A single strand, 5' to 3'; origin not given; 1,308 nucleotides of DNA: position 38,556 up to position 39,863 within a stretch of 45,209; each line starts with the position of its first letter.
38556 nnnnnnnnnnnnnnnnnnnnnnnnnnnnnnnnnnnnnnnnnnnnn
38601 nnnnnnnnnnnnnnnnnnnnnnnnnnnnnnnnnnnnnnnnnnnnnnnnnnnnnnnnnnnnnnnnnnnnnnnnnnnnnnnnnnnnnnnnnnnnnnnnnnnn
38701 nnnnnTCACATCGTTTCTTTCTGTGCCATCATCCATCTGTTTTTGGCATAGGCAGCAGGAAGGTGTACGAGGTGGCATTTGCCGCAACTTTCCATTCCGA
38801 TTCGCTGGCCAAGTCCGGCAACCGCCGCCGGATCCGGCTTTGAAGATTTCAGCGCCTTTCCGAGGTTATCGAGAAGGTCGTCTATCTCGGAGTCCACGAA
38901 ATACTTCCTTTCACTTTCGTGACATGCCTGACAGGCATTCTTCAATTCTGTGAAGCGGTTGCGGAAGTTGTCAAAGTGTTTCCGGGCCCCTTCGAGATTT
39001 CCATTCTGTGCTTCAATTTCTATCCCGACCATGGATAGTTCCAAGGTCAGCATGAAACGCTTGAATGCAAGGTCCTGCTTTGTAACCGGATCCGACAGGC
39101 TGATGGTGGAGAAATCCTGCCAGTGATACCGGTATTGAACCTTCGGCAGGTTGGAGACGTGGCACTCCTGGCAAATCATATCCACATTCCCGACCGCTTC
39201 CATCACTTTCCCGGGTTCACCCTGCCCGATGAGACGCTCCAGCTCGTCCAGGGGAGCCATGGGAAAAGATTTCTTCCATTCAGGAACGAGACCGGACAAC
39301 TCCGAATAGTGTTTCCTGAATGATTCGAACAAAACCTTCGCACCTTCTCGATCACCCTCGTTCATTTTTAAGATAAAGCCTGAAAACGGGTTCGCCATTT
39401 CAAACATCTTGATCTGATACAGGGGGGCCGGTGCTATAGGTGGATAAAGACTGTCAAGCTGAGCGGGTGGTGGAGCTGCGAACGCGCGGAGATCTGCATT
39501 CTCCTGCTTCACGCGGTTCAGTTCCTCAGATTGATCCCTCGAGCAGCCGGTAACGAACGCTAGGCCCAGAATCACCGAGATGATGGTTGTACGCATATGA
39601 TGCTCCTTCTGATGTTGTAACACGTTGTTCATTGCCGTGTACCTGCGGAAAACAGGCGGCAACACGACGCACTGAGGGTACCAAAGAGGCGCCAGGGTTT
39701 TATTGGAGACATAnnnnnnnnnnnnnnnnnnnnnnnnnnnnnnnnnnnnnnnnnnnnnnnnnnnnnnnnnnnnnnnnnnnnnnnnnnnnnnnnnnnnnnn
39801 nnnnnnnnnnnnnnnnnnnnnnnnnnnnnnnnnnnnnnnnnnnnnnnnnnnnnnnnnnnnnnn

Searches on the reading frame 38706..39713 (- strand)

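Call 33: search_protein_families(library=pfam, proteins=[window:38706-39713:-], max_evalue=0.001)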
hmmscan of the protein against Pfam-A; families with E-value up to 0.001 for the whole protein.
window:38706-39713:- (335 aa): 2 families
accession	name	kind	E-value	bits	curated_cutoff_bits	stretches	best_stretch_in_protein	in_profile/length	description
PF01322.25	Cytochrom_C_2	-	5.3e-05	24.6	26.5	0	243-267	93-119/121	Cytochrome C'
PF22113.1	Mtrc-MtrF_II-IV_dom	-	0.0004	20.4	30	0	179-316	29-129/176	Outer membrane cytochrome MtrC/MtrF-like, domains II/IV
